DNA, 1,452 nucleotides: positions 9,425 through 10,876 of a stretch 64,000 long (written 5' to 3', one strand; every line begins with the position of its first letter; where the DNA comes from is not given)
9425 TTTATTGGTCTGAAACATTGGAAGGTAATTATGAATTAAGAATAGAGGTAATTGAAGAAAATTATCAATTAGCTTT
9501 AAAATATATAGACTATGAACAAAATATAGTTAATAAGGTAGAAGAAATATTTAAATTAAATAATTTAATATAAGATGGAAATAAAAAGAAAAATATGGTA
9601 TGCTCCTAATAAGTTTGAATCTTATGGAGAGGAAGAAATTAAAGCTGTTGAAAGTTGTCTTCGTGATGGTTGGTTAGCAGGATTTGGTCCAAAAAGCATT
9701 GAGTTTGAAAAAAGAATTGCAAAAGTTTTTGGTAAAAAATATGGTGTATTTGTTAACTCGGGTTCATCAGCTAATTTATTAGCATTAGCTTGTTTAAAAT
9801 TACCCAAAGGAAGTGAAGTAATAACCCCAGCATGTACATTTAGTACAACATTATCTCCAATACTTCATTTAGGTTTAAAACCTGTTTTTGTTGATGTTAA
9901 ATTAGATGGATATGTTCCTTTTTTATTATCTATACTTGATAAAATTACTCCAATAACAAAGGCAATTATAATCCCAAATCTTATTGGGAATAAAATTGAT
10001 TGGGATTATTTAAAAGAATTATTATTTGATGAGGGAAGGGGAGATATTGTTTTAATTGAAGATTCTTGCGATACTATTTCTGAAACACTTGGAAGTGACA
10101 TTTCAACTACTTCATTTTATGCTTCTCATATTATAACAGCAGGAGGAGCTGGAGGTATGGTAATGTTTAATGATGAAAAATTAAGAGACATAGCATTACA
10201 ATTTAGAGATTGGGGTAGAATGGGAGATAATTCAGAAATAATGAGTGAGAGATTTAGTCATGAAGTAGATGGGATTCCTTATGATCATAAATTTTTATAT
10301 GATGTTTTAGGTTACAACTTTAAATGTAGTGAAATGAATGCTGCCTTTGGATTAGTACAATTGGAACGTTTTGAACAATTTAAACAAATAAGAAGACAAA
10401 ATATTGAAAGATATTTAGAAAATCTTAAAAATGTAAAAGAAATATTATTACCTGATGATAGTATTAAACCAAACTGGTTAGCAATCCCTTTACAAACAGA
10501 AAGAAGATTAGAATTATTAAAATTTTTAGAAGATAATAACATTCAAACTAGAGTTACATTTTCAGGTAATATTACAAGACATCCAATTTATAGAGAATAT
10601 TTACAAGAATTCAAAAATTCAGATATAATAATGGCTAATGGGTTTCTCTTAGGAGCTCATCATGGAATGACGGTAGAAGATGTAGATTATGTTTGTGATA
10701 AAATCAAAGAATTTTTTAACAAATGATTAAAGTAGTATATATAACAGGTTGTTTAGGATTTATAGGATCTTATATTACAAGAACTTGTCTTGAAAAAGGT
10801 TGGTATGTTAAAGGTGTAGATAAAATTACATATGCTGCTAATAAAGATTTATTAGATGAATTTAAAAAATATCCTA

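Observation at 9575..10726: DegT-family enzyme with Lys-to-His substitution at the PLP position (predicted 3-dehydratase, not aminotransferase)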

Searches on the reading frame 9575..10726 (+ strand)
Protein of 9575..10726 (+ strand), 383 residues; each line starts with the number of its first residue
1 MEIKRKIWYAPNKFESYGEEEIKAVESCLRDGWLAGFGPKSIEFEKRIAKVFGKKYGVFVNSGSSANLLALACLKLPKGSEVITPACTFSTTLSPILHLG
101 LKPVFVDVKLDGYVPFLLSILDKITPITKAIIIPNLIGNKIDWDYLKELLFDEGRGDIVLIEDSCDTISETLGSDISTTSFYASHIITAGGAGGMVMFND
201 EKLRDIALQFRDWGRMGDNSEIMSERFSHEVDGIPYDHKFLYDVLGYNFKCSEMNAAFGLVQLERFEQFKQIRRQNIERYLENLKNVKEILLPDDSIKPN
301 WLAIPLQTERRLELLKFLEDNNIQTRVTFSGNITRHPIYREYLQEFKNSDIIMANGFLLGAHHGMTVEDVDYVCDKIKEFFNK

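Call 4: search_protein_families(library=pfam, proteins=[window:9575-10726:+])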
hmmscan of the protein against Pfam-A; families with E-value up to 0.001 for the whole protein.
window:9575-10726:+ (383 aa): 3 families
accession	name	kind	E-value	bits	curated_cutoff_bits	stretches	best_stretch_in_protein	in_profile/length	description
PF01041.23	DegT_DnrJ_EryC1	-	1.8e-74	251.6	19.8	1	18-377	4-359/360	DegT/DnrJ/EryC1/StrS aminotransferase family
PF01212.27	Beta_elim_lyase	-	3.4e-05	23.7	27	1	39-111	32-106/288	Beta-eliminating lyase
PF00155.27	Aminotran_1_2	-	0.00015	21.5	19.7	1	41-96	44-108/361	Aminotransferase class I and II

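Call 5: search_protein_families(library=ncbifam, proteins=[window:9575-10726:+])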
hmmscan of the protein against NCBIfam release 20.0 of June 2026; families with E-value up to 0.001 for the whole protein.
window:9575-10726:+ (383 aa): 8 families
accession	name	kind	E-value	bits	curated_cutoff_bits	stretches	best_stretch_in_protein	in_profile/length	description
NF011936.0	PRK15407.1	equivalog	1.9e-82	277.3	423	1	17-382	44-437/440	lipopolysaccharide biosynthesis protein RfbH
TIGR03588.1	PseC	equivalog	1.7e-42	145.7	423.5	1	19-380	11-379/380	UDP-4-amino-4,6-dideoxy-N-acetyl-beta-L-altrosamine transaminase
TIGR04181.1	NHT_00031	hypoth_equivalog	1.3e-38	132.9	420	1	18-345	9-342/359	LegC family aminotransferase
NF008658.2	PRK11658.1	equivalog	8.3e-36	123.4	631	1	16-380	11-376/379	UDP-4-amino-4-deoxy-L-arabinose aminotransferase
NF008687.0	PRK11706.1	equivalog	2.9e-25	88.8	375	1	19-381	11-374/375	dTDP-4-amino-4,6-dideoxygalactose transaminase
TIGR04427.1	PLP_DesI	equivalog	1.1e-23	84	650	1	25-378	38-380/390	dTDP-4-dehydro-6-deoxyglucose aminotransferase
TIGR02379.1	ECA_wecE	subfamily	7.1e-19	67.8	434.85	1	19-290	11-274/376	dTDP-4-amino-4,6-dideoxy-D-glucose transaminase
NF005817.0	PRK07683.1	equivalog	0.00039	19.2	575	1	58-135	92-169/387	aminotransferase A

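Call 6: search_solved_structures(query=window:9575-10726:+, show_alignments=3)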
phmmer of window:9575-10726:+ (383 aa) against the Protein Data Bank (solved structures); distinct sequences matched with E-value up to 0.001: 56.
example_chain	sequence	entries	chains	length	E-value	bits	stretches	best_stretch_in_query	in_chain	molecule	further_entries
3bcx_A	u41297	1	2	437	2e-61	211.4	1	16-382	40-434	CDP-6-deoxy-L-threo-D-glycero-4-hexulose-3-dehydrase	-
3bb8_A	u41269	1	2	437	2.9e-60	207.6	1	16-382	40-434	CDP-4-keto-6-deoxy-D-glucose-3-dehydrase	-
3b8x_A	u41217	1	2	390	1.5e-41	146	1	16-377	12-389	Pyridoxamine 5-phosphate-dependent dehydrase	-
2r0t_A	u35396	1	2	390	2.1e-41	145.5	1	16-377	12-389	Pyridoxamine 5-phosphate-dependent dehydrase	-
2gms_A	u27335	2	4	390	2.6e-41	145.2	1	16-377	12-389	Putative pyridoxamine 5-phosphate-dependent dehydrase, Wbdk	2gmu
3gr9_A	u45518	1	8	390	5.4e-41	144.1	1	16-377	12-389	ColD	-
9wvy_A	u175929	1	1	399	1.2e-34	123.2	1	16-284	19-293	Putative NDP-4-keto-6-deoxyglucose-3-dehydratase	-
7b0m_AAA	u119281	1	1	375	5.1e-30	108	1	18-375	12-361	Sugar aminotransferase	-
7b0d_A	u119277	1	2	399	7.2e-28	101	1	14-214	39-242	Glutamine--scyllo-inositol transaminase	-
3bn1_A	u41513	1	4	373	1.4e-26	96.7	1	25-375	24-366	Perosamine synthetase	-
3dr7_A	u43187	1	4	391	1.7e-26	96.4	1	25-375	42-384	Putative perosamine synthetase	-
3dr4_A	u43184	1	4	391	2.3e-26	96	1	25-375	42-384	Putative perosamine synthetase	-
3frk_A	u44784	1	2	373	2.8e-23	85.8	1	25-378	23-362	QdtB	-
7n63_A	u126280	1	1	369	1.8e-22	83.2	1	22-380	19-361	Putative aminotransferase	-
4oca_A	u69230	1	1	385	6.9e-22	81.3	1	11-274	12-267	UDP-4-amino-4-deoxy-L-arabinose--oxoglutarate aminotransferase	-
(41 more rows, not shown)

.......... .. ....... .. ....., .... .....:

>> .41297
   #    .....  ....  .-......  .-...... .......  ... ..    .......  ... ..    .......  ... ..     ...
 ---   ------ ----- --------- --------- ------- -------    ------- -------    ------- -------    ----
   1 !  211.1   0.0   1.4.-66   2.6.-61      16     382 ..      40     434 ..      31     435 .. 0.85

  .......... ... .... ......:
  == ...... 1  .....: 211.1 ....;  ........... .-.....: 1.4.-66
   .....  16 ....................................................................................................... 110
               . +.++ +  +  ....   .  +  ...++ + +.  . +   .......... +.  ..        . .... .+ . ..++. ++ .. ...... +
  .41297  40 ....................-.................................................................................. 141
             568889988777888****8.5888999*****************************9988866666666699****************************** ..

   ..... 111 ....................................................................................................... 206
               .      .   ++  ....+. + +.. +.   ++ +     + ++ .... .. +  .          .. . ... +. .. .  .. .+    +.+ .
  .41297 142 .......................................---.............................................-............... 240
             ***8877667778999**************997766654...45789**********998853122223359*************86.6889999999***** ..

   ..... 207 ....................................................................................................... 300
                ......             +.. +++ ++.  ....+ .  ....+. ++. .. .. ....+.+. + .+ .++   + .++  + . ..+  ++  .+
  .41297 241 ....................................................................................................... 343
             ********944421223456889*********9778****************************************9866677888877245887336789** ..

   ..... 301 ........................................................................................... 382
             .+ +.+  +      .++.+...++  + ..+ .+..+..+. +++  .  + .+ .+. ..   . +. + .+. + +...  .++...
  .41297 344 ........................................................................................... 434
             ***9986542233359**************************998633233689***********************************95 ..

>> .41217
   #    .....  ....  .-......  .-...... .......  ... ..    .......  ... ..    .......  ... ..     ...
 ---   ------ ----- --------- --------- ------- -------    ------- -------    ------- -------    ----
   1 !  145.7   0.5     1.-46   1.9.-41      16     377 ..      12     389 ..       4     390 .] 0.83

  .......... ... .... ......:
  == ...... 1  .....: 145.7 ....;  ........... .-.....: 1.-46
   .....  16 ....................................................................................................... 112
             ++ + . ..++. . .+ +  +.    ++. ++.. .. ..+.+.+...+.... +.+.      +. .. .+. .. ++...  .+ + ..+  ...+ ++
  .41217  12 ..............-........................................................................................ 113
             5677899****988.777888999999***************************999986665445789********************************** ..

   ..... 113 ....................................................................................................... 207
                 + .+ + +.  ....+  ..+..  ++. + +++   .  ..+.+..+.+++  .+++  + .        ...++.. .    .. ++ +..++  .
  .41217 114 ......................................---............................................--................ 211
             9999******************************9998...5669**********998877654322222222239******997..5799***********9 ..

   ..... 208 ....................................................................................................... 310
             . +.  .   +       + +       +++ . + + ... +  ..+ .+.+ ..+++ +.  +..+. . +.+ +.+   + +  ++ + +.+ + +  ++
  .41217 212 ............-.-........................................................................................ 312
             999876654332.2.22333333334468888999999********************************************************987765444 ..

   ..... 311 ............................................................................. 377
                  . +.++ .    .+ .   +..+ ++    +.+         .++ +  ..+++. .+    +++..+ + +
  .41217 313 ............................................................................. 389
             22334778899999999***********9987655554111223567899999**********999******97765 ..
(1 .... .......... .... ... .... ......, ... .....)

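Call 7: search_dna_similar(query=window:9575-10726:+, collection=phages, mode=protein, max_rows=25)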
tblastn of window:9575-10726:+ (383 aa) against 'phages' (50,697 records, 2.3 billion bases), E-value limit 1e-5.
Records with a match: 75; places in all: 79; records where one place covers at least 80% of the query: 65.
Best place of each record, by identity: <60% 75.
By first word of the organism name: Synechococcus 54; Salmonella 4; uncultured 4; Marine 3; Stenotrophomonas 3; Aphanizomenon 2; Planktothrix 1; Pseudomonas 1; Caudoviricetes 1; Bacteriophage 1; and 1 more.
By host as written in the record: - 55; Synechococcus sp. MW02 4; Synechococcus sp. 3; Stenotrophomonas maltophilia 3; Salmonella enterica subsp. enterica serovar Kentucky 2; Homo sapiens 2; Synechococcus sp. LTWRED 1; Aphanizomenon flos-aquae 1; and 4 more.
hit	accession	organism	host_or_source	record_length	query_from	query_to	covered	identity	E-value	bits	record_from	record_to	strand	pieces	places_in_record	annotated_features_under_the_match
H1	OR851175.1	Salmonella phage S.Kent 1-2-1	Salmonella enterica subsp. enterica ...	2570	11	381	97%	37.2%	3e-59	211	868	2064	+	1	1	record has no annotation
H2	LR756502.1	uncultured phage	metagenomic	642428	17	361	90%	35.1%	8e-43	165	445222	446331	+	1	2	record has no annotation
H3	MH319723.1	Marine virus AG-345-D19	single cell amplified by WGA-X; seawater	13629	19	373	93%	33.1%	3e-46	175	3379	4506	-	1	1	record has no annotation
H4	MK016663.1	Synechococcus phage S-H68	Synechococcus sp. LTWRED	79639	25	382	93%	32.3%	3e-44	169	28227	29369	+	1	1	CDP-4-dehydro-6-deoxy-D-glucose 3-dehydratase | hypothetical protein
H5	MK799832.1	Synechococcus phage S-B05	Synechococcus sp. MW02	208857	25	382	93%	32.3%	3e-44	169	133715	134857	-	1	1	hypothetical protein (x2)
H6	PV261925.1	Synechococcus phage RB11-B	Synechococcus sp. MW02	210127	25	382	93%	32.3%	3e-44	169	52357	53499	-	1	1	DegT/DnrJ/EryC1/StrS aminotransferase family protein | hypothetical protein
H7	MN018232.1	Synechococcus phage S-B43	Synechococcus sp. MW02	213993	25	382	93%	32.3%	3e-44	169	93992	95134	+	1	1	hypothetical protein (x2)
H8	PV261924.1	Synechococcus phage RN05-S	Synechococcus sp. MW02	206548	25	382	93%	32.0%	1e-44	170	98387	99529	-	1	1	DegT/DnrJ/EryC1/StrS aminotransferase family protein | hypothetical protein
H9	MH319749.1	Marine virus AG-345-F15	single cell amplified by WGA-X; seawater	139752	18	383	96%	27.5%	5e-16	86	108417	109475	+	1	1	record has no annotation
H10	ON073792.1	Aphanizomenon phage Yong-DA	Aphanizomenon flos-aquae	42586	10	375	96%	27.1%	9e-21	100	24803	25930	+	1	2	DegT/DnrJ/EryC1/StrS aminotransferase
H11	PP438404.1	Aphanizomenon phage Afl-JY11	Aphanizomenon flos-aquae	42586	10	375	96%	27.1%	9e-21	100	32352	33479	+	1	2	aminotransferase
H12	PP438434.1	Planktothrix phage Pag-JY44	Planktothrix agardhii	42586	10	375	96%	27.1%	9e-21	100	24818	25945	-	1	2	aminotransferase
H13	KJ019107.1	Synechococcus phage ACG-2014f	-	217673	38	363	85%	30.1%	2e-30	129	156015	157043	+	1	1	hypothetical protein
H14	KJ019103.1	Synechococcus phage ACG-2014f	-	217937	38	363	85%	30.1%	2e-30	129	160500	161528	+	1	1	hypothetical protein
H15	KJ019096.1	Synechococcus phage ACG-2014f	-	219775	38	363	85%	30.1%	2e-30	129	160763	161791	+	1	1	hypothetical protein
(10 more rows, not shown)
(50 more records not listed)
